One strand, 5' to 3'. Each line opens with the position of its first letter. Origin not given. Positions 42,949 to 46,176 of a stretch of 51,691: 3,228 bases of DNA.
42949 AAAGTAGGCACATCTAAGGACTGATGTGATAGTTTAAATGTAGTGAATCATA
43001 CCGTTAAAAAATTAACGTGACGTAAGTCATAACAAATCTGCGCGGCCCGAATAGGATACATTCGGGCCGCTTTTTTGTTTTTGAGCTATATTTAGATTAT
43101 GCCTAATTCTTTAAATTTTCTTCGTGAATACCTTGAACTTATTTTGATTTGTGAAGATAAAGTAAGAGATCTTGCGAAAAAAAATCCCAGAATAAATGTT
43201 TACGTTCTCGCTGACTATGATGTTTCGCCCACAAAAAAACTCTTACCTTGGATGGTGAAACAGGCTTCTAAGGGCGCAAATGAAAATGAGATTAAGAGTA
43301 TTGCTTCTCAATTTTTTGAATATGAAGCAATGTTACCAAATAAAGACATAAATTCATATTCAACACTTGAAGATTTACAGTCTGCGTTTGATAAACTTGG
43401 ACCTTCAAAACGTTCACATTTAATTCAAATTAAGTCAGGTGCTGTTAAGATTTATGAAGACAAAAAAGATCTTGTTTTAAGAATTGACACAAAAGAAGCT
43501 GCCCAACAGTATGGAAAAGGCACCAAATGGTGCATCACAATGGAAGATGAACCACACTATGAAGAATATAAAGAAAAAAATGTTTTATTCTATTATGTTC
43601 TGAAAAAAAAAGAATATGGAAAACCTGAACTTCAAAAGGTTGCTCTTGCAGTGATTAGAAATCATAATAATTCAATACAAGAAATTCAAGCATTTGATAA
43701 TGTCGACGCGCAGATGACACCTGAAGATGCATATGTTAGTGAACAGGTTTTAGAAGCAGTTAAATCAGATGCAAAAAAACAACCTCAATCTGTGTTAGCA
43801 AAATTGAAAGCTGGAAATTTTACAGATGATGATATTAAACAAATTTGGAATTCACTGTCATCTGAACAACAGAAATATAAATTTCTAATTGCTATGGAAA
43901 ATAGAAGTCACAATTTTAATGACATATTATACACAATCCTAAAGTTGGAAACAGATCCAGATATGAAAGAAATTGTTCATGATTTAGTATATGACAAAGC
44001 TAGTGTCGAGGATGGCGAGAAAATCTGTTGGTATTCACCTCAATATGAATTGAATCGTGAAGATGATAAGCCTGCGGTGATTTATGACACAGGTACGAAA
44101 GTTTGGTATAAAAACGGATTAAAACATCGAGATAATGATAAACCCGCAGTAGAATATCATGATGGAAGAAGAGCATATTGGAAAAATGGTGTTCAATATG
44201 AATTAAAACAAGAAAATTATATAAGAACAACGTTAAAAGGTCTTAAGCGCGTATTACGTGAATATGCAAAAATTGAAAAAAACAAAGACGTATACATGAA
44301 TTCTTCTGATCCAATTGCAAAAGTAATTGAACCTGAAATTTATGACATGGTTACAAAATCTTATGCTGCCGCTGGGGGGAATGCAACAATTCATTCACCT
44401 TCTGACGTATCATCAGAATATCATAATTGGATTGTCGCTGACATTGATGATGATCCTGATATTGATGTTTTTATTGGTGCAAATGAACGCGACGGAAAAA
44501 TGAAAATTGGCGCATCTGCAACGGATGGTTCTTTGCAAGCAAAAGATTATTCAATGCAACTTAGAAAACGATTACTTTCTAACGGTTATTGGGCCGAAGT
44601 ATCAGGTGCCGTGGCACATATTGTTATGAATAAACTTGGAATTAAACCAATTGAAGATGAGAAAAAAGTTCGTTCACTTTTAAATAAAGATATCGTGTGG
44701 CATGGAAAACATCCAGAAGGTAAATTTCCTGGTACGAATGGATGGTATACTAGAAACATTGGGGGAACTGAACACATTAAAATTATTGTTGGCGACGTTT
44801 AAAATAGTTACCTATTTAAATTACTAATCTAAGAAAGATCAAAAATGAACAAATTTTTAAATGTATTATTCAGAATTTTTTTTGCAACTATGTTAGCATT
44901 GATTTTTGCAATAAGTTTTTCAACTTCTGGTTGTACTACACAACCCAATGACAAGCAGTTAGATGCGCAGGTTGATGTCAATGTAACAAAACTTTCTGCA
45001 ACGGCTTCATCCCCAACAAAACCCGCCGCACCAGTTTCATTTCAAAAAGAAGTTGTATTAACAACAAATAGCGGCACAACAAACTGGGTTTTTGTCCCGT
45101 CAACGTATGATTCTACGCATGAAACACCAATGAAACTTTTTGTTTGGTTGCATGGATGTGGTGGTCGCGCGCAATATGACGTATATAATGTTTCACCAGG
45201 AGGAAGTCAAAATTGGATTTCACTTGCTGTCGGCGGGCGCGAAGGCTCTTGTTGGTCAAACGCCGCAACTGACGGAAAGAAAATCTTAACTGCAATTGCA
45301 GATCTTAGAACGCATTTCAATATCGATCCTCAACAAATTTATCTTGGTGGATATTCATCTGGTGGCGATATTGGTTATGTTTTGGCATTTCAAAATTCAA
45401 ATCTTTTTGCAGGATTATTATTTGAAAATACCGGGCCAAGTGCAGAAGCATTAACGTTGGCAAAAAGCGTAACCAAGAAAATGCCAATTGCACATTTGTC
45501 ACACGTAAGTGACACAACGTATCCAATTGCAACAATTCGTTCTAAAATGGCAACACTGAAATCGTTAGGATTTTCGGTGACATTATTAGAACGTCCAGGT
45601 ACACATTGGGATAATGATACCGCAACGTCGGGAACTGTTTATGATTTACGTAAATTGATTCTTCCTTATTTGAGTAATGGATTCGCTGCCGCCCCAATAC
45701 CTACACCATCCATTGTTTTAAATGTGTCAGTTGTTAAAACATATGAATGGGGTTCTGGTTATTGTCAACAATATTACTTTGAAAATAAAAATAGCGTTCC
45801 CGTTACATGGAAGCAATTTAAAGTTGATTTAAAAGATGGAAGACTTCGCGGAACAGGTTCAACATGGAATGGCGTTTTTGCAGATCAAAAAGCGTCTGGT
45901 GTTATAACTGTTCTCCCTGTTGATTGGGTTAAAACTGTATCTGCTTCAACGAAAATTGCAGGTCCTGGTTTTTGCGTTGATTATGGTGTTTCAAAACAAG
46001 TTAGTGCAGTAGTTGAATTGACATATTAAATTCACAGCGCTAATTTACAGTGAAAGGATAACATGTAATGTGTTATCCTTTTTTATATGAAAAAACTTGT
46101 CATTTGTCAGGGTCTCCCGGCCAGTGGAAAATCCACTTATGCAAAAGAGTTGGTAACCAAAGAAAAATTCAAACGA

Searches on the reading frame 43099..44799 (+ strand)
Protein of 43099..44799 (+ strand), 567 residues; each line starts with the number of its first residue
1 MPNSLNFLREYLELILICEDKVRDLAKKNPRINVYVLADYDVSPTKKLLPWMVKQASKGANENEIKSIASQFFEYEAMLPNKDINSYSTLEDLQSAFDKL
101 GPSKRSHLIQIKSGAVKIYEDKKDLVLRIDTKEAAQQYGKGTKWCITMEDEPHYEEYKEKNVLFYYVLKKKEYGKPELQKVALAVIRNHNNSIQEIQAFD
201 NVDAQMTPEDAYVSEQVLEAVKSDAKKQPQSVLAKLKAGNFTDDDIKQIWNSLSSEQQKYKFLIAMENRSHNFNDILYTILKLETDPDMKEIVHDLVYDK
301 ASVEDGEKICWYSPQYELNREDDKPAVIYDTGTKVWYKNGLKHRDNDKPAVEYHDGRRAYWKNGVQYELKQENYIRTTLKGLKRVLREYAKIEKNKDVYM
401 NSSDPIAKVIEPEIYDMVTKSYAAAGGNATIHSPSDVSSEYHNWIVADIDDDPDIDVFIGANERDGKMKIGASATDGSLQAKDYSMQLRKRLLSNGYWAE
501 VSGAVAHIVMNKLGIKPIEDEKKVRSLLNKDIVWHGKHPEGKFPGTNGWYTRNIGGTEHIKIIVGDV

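Call 4: search_protein_families(library=pfam, proteins=[window:43099-44799:+], max_evalue=1)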
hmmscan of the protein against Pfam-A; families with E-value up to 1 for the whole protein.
window:43099-44799:+ (567 aa): 2 families
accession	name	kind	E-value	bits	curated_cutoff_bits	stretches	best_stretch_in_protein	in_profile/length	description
PF19004.6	DUF5733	-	0.033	14.7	27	0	232-262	7-37/115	Family of unknown function (DUF5733)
PF14164.11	YqzH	-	0.18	12.3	30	0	280-299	41-60/64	YqzH-like protein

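Call 5: search_protein_families(library=phrogs, proteins=[window:43099-44799:+], max_evalue=0.1)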
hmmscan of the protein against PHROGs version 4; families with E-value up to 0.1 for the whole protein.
window:43099-44799:+ (567 aa): 1 family
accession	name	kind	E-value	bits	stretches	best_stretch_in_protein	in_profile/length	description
phrog_34684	-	unknown function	0.015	16.5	0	377-410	23-56/129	-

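Call 40: search_protein_families(library=ncbifam, proteins=[window:43099-44799:+], max_evalue=0.01)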
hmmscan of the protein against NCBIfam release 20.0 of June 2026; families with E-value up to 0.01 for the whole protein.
window:43099-44799:+ (567 aa): 0 families

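Call 107: search_protein_families(library=padloc, proteins=[window:43099-44799:+], max_evalue=0.01)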
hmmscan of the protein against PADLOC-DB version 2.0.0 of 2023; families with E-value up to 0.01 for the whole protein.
window:43099-44799:+ (567 aa): 0 families

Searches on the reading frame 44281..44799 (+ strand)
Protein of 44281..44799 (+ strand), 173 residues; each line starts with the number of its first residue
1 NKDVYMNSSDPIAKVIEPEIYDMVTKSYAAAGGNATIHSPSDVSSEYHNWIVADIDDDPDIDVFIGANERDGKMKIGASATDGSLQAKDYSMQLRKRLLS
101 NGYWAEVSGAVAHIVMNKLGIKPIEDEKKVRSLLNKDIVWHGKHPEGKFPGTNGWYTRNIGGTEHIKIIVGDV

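Call 101: search_solved_structures(query=window:44281-44799:+, max_evalue=10)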
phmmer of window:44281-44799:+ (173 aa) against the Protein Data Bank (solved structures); distinct sequences matched with E-value up to 10: 3.
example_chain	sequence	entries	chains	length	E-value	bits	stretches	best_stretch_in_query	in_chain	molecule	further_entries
4q6z_A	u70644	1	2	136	0.67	13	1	79-125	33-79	Penicillin-binding protein activator LpoB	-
4q6l_A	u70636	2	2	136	1.5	11.8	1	80-125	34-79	Penicillin-binding protein activator LpoB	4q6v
2mii_A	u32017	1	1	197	1.6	11.8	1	79-125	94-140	Penicillin-binding protein activator LpoB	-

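Call 102: find_homologous_proteins(query=window:44281-44799:+, max_evalue=0.001)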
Query window:44281-44799:+ (173 aa): 29 proteins with E <= 0.001 among 43 candidates.
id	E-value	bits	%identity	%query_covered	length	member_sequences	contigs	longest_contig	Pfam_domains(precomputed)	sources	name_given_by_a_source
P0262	2.2e-95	335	86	100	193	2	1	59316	-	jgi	jgi:hypothetical protein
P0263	5.9e-70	253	66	100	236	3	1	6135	-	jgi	-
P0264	1.0e-69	252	68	100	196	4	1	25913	-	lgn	-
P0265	1.3e-68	248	64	99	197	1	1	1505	-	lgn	-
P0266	1.7e-68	248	63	100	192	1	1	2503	-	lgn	-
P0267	6.8e-68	246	61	100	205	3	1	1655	-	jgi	-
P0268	6.4e-66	239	59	100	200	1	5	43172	-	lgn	-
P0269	8.1e-66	239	61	100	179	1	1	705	-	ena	-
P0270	5.3e-65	236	61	99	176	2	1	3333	-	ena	-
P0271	5.6e-64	233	63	100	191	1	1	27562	-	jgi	jgi:hypothetical protein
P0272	4.6e-63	230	60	100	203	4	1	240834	-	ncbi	-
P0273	5.6e-62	227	59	100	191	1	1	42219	-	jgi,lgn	-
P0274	3.5e-61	224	56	100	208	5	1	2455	-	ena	-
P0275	2.6e-60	221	59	100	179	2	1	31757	-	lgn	-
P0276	2.6e-59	218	56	100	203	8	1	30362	-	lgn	-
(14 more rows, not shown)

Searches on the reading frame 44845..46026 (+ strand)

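Call 40: search_protein_families(library=ncbifam, proteins=[window:44845-46026:+], max_evalue=0.01)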
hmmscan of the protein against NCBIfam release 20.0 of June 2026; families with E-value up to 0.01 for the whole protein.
window:44845-46026:+ (394 aa): 4 families
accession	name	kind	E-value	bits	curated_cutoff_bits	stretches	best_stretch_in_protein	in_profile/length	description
TIGR01840.1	esterase_phb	subfamily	6.6e-11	42.1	107.85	1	142-217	74-147/213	PHB depolymerase family esterase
NF050058.1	e_dPHAscl_type1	hypoth_equivalog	7.6e-11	42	150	1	77-204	7-145/276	extracellular catalytic domain type 1 short-chain-length polyhydroxyalkanoate depolymerase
TIGR03695.1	menH_SHCHC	equivalog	0.0005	19.6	208.55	1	97-198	3-106/252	2-succinyl-6-hydroxy-2,4-cyclohexadiene-1-carboxylate synthase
NF050059.1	e_dPHAscl_type2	hypoth_equivalog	0.004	16.5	280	0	65-109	189-234/305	extracellular catalytic domain type 2 short-chain-length polyhydroxyalkanoate depolymerase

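Call 108: search_protein_families(library=phrogs, proteins=[window:44845-46026:+], max_evalue=0.001)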
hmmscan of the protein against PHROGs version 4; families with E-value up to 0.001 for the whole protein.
window:44845-46026:+ (394 aa): 0 families
